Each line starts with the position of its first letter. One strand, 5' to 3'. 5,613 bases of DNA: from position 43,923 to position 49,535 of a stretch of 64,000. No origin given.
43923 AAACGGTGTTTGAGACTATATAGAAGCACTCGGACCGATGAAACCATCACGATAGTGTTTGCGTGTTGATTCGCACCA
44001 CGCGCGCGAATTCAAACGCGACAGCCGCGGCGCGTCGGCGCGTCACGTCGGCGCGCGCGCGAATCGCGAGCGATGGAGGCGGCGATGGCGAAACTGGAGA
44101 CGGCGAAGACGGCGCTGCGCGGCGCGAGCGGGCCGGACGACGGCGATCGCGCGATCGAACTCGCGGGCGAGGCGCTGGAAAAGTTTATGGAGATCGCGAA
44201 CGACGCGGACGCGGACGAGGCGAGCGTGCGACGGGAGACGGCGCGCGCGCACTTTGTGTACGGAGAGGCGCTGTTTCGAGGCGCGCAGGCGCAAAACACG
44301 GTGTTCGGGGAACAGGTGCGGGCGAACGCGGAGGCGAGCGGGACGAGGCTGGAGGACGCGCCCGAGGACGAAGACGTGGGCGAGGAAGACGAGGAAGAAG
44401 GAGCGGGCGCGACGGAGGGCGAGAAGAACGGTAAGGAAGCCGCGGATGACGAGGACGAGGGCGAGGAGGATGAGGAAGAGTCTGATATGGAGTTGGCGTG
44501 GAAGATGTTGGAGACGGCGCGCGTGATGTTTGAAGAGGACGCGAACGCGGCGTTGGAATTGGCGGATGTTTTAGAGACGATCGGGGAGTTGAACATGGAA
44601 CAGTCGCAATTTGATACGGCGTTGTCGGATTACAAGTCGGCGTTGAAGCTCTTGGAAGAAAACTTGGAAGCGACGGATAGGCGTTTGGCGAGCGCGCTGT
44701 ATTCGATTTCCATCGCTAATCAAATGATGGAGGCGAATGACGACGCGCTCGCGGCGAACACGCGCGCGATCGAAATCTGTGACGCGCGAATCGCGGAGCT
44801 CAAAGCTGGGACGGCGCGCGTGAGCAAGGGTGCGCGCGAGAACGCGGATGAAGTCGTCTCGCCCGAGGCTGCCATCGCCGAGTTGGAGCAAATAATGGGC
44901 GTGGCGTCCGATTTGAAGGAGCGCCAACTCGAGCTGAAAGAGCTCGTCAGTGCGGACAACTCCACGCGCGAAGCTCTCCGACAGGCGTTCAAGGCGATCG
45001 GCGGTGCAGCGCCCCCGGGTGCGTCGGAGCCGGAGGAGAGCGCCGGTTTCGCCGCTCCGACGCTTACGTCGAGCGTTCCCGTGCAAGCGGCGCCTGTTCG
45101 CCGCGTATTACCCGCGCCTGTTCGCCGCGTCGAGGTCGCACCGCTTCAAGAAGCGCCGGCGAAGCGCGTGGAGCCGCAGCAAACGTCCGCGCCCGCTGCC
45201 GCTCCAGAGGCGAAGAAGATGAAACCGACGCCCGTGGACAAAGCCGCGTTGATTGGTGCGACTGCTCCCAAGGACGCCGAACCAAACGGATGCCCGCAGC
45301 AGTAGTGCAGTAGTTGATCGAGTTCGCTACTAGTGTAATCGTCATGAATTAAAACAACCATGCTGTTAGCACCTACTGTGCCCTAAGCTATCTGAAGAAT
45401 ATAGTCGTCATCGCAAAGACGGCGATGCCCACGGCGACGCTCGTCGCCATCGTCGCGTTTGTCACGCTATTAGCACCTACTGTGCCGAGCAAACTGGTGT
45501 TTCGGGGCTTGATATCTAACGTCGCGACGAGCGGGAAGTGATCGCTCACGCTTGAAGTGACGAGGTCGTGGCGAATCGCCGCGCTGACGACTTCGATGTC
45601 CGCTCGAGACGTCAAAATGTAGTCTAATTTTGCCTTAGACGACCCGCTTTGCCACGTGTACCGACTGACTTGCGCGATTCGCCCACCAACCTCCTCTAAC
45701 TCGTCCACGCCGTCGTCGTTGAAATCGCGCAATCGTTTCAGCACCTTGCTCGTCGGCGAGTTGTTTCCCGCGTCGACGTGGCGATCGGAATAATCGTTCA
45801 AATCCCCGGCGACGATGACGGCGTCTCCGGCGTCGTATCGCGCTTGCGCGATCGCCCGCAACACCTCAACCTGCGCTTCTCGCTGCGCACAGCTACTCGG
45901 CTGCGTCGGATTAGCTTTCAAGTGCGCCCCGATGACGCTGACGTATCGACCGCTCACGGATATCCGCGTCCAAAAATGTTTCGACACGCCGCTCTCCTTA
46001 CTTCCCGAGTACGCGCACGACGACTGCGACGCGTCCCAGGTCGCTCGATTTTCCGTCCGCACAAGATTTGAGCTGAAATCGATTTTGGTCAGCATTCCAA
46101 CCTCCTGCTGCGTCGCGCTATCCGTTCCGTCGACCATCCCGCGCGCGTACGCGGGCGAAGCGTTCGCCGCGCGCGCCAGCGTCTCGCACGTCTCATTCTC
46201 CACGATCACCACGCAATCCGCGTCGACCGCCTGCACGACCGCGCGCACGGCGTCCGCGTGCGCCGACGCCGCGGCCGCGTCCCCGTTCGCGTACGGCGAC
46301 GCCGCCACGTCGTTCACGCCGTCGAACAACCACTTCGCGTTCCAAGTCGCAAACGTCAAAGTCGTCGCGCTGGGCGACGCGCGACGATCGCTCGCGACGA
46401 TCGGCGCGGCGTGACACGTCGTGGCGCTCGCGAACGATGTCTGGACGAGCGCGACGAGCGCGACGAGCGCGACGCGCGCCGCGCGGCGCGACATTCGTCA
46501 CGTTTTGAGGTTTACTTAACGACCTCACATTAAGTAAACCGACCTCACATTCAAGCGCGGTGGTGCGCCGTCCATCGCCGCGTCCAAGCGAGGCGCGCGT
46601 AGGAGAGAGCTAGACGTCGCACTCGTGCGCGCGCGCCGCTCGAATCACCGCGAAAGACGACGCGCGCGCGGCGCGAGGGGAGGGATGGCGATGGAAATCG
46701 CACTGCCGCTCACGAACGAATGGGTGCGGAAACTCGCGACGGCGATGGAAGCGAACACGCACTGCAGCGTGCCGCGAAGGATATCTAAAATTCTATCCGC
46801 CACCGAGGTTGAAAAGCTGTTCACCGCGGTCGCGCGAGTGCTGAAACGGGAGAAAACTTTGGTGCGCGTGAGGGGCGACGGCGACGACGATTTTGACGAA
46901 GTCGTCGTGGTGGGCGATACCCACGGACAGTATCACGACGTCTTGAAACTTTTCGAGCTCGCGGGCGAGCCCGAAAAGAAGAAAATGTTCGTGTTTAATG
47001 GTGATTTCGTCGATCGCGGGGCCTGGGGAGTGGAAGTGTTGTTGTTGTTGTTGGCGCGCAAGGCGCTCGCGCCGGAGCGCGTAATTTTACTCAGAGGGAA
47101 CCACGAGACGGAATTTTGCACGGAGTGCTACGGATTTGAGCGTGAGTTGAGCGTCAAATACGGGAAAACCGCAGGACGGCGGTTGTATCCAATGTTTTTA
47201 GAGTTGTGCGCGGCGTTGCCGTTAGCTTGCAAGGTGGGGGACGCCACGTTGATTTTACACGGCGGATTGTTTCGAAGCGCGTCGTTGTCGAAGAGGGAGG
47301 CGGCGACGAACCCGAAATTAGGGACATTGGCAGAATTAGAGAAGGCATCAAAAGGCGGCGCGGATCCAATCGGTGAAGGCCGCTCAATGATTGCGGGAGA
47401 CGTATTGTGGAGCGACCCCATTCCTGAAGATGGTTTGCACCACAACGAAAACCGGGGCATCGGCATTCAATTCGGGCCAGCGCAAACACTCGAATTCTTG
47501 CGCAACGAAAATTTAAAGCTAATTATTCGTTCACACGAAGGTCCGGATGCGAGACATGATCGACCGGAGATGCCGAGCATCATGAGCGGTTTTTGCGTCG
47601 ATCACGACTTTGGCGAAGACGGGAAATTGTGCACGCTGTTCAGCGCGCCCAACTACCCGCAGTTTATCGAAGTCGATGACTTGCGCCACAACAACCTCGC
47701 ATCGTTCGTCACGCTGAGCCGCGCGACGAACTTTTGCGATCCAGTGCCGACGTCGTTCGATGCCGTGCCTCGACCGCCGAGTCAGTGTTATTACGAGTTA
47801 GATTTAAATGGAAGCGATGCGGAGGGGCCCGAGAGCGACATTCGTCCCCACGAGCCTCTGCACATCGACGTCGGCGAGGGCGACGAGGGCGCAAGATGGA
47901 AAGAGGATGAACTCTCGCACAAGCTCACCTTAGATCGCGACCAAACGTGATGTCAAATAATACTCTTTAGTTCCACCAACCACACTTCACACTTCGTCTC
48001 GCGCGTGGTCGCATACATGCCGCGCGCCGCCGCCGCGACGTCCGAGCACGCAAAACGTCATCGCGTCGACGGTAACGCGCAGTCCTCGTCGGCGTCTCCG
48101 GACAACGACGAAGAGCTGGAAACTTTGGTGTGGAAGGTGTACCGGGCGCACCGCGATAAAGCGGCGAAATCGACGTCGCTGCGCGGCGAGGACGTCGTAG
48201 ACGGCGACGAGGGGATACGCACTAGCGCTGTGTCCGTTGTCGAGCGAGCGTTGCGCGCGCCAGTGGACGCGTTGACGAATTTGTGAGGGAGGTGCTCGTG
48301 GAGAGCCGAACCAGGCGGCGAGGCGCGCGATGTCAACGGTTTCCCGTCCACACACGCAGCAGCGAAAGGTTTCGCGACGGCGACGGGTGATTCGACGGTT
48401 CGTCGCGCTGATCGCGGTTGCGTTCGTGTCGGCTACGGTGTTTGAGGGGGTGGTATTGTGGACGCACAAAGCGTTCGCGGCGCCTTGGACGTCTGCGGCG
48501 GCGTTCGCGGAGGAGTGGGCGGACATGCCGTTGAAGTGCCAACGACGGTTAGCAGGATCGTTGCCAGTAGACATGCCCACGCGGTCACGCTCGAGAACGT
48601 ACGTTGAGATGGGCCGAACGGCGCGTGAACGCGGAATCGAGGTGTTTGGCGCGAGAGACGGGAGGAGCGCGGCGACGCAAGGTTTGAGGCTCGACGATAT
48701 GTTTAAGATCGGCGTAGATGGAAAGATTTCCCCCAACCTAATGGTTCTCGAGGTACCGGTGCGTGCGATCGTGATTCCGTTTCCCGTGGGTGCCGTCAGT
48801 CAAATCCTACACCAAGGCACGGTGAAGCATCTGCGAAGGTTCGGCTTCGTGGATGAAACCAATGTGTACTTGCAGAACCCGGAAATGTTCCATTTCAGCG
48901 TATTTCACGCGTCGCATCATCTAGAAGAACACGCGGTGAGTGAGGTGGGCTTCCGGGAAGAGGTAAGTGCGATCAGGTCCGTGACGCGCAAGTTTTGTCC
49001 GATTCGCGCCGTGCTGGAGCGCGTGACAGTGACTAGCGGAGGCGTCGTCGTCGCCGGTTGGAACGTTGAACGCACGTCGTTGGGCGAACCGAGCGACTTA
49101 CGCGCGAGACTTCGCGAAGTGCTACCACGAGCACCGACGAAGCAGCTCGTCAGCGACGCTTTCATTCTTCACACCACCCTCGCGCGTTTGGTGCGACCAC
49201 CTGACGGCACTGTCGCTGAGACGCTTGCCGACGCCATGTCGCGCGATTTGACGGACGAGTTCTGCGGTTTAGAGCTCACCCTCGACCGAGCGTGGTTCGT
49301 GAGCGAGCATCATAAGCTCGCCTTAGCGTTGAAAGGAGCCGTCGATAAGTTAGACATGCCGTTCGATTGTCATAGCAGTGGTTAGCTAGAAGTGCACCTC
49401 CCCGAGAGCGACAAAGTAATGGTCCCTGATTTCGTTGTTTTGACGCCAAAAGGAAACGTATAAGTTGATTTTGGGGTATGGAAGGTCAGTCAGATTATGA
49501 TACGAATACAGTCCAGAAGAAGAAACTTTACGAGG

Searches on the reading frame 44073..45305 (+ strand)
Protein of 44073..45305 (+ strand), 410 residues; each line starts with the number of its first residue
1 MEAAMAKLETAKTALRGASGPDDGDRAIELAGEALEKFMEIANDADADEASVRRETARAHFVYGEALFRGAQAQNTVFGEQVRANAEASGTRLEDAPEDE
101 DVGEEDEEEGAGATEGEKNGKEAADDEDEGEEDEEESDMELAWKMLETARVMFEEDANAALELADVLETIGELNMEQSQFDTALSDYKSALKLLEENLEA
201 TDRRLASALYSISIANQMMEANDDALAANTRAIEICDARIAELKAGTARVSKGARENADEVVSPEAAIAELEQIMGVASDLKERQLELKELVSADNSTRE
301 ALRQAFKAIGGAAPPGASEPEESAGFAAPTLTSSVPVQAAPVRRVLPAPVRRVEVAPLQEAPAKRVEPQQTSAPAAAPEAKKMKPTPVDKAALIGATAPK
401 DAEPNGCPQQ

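Call 79: search_protein_families(library=pfam, proteins=[window:44073-45305:+], max_evalue=0.001)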
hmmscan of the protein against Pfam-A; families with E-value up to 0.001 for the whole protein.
window:44073-45305:+ (410 aa): 2 families
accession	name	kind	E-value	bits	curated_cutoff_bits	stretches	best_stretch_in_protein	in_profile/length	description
PF10516.15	SHNi-TPR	-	3.4e-12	46.1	21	1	164-200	1-37/38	SHNi-TPR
PF13424.12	TPR_12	-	3.3e-07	30.8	30.1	1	163-236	2-75/77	Tetratricopeptide repeat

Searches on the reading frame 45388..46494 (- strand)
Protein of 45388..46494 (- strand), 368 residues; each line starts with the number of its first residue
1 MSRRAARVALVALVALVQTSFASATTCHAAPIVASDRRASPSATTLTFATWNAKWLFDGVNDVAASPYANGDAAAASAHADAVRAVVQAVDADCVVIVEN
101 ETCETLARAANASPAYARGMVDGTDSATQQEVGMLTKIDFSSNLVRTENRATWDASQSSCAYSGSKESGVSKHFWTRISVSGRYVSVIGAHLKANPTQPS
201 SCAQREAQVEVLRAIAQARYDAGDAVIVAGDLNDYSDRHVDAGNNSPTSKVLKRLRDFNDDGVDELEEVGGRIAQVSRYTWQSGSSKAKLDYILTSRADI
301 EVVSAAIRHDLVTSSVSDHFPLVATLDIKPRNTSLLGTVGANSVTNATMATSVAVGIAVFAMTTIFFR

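Call 79: search_protein_families(library=pfam, proteins=[window:45388-46494:-], max_evalue=0.001)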
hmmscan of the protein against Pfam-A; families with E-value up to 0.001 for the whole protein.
window:45388-46494:- (368 aa): 1 family
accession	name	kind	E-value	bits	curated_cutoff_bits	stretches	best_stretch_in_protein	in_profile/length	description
PF03372.29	Exo_endo_phos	-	4.6e-14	53.1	24.5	1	49-319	1-225/225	Endonuclease/Exonuclease/phosphatase family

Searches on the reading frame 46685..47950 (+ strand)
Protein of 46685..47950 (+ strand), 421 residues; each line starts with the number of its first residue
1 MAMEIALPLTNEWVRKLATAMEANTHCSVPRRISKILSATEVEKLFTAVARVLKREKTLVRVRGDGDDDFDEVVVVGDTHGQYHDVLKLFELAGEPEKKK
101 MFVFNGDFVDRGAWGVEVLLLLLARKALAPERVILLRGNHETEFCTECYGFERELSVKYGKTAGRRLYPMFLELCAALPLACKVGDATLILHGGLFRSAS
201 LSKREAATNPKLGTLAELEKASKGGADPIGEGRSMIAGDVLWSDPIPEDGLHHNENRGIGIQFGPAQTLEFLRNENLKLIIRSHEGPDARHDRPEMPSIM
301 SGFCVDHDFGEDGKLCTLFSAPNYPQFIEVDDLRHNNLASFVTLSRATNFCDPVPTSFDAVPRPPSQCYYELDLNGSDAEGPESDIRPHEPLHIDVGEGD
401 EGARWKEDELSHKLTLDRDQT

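Call 6: search_protein_families(library=pfam, proteins=[window:46685-47950:+], max_evalue=0.1)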
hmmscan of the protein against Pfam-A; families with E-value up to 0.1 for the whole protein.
window:46685-47950:+ (421 aa): 1 family
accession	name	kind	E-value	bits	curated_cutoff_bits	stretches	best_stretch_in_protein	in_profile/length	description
PF00149.33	Metallophos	-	1.1e-30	108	21.5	1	73-285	3-188/191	Calcineurin-like phosphoesterase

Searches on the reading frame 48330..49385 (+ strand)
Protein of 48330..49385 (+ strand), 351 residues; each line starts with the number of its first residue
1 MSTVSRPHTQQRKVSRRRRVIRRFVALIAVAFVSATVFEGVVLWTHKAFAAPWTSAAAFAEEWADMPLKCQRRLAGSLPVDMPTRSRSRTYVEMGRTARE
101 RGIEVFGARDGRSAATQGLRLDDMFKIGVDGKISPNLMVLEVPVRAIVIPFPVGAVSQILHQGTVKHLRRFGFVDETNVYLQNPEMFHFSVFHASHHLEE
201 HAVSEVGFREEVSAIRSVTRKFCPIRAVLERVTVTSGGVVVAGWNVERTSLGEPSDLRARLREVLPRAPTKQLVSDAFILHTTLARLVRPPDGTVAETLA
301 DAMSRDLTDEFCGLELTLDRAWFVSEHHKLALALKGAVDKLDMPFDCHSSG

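Call 6: search_protein_families(library=pfam, proteins=[window:48330-49385:+], max_evalue=0.1)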
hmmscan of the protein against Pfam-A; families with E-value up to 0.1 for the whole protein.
window:48330-49385:+ (351 aa): 0 families

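Call 25: find_homologous_proteins(query=window:48330-49385:+, max_evalue=0.00001)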
Query window:48330-49385:+ (351 aa): 15 proteins with E <= 0.00001 among 8000 candidates.
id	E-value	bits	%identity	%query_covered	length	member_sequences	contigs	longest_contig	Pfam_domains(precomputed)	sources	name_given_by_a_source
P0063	5.5e-227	770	99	100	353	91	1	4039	-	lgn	-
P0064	4.4e-175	600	94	81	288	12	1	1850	-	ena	-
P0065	3.1e-137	475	85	73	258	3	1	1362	-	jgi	jgi:hypothetical protein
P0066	5.3e-131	455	64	91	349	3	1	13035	-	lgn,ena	-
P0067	4.3e-129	449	63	92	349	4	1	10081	-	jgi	-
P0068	1.4e-127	444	63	91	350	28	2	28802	-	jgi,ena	-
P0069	6.5e-125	435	64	88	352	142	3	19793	-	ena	-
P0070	4.5e-123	429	62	88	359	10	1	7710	-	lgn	-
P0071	1.2e-114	401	56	92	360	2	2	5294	-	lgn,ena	-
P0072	1.5e-110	388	58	86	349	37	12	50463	-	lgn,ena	-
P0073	3.6e-109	383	57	89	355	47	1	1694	-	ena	-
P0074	8.1e-91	323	49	95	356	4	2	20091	-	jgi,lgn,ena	-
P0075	2.4e-62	229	46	83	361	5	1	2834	-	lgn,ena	-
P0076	4.5e-59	219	43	83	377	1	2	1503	-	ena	-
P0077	2.9e-43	167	40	79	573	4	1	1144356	PF00707.28,PF05198.22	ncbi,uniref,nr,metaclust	ncbi:Translation initiation factor IF-3 [Auxenochlorella protothecoides]|uniref:Translation initiati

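Call 26: find_encoding_contigs(protein=P0068, flank=10000, max_places=3)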
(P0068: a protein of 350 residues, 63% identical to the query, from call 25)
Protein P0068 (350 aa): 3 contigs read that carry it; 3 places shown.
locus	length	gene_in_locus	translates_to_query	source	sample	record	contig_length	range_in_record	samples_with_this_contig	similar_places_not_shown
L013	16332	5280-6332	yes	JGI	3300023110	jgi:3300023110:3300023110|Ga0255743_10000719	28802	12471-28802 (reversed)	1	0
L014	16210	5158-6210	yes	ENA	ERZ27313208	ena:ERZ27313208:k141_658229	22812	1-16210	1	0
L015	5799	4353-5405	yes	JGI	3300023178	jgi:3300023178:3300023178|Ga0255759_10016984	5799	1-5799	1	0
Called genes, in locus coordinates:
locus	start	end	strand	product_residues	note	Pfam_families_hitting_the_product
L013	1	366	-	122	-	?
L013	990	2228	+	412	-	-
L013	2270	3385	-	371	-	PF03372:Exo_endo_phos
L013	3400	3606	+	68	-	-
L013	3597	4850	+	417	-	PF00149:Metallophos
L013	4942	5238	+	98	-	-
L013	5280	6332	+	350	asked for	-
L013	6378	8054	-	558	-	PF23414:Beta-prop_EML_2, PF24807:WD40_CDC20-Fz, PF25168:Beta-prop_WDR36-Utp21_2nd, PF23381:Beta-prop_IFT122_1st, PF24814:WD40_Prp19, PF24817:WD40_WDHD1_1st, PF25173:Beta-prop_WDR3_1st, PF24796:WDR55, +34 more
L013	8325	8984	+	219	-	PF11539:DUF3228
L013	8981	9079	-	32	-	-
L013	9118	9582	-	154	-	-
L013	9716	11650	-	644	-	PF00158:Sigma54_activat (weak), PF00493:MCM, PF01078:Mg_chelatase (faint), PF20030:bpMoxR (faint), PF17863:AAA_lid_2, PF26791:AAPxQ, PF13519:VWA_2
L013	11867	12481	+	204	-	-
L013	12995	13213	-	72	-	-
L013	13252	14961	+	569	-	-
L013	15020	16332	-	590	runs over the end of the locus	PF13428:TPR_14 (faint), PF00515:TPR_1 (faint), PF07719:TPR_2 (faint), PF13176:TPR_7 (faint), PF13181:TPR_8 (faint), PF13414:TPR_11 (faint), PF13432:TPR_16 (weak), PF14559:TPR_19 (weak), +5 more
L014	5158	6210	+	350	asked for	-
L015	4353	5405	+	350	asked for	-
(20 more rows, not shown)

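Call 27: find_encoding_contigs(protein=P0072, flank=10000, max_places=3)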
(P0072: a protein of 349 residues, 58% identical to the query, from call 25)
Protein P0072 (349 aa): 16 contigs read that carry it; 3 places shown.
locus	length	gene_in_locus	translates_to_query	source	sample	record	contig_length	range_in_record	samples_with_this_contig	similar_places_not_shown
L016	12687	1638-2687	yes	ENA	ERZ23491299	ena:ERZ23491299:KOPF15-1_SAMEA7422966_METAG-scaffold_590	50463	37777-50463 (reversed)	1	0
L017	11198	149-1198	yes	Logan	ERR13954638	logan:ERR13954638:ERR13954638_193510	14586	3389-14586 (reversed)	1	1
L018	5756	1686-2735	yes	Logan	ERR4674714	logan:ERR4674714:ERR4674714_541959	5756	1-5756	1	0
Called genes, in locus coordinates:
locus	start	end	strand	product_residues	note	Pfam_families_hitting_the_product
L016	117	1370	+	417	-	PF00149:Metallophos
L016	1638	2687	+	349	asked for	-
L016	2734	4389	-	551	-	PF24807:WD40_CDC20-Fz, PF24814:WD40_Prp19, PF24817:WD40_WDHD1_1st, PF25174:Beta-prop_THOC3, PF25168:Beta-prop_WDR36-Utp21_2nd, PF23381:Beta-prop_IFT122_1st, PF23414:Beta-prop_EML_2, PF25172:Beta-prop_WDR3_2nd, +39 more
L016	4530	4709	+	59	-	-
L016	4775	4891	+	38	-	-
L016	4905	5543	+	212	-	PF11539:DUF3228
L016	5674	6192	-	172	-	-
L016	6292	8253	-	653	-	PF00158:Sigma54_activat (faint), PF00493:MCM (faint), PF01078:Mg_chelatase (faint), PF17863:AAA_lid_2, PF26791:AAPxQ, PF00092:VWA (faint), PF13519:VWA_2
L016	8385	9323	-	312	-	PF03467:Smg4_UPF3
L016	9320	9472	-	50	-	-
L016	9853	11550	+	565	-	PF05091:eIF-3_zeta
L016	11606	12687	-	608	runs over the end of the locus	PF13428:TPR_14 (faint), PF07719:TPR_2 (faint), PF13432:TPR_16 (faint), PF00515:TPR_1 (faint), PF13176:TPR_7 (faint), PF13181:TPR_8 (faint), PF13414:TPR_11 (faint), PF13424:TPR_12 (faint), +3 more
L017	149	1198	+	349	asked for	-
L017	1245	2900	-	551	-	PF24807:WD40_CDC20-Fz, PF24814:WD40_Prp19, PF24817:WD40_WDHD1_1st, PF25174:Beta-prop_THOC3, PF25168:Beta-prop_WDR36-Utp21_2nd, PF23381:Beta-prop_IFT122_1st, PF23414:Beta-prop_EML_2, PF25172:Beta-prop_WDR3_2nd, +39 more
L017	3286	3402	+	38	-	-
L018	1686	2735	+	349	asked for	-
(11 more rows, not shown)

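Call 28: find_encoding_contigs(protein=P0065, flank=10000, max_places=5)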
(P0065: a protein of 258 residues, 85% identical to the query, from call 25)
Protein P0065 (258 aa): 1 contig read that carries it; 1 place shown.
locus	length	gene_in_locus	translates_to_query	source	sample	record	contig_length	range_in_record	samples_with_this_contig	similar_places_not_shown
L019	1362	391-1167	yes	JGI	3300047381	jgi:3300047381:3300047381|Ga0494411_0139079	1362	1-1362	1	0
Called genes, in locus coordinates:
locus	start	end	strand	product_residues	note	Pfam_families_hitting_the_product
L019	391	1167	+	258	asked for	-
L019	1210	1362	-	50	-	?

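Call 29: find_encoding_contigs(protein=P0064, flank=10000, max_places=5)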
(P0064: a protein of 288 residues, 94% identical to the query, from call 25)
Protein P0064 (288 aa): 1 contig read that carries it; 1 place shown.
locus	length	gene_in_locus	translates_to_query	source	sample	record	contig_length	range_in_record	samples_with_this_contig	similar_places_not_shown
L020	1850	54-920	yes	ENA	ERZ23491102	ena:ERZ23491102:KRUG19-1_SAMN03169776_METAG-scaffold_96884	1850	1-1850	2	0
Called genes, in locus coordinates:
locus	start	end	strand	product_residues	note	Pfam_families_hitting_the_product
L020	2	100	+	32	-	?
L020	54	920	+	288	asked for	-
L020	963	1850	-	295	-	?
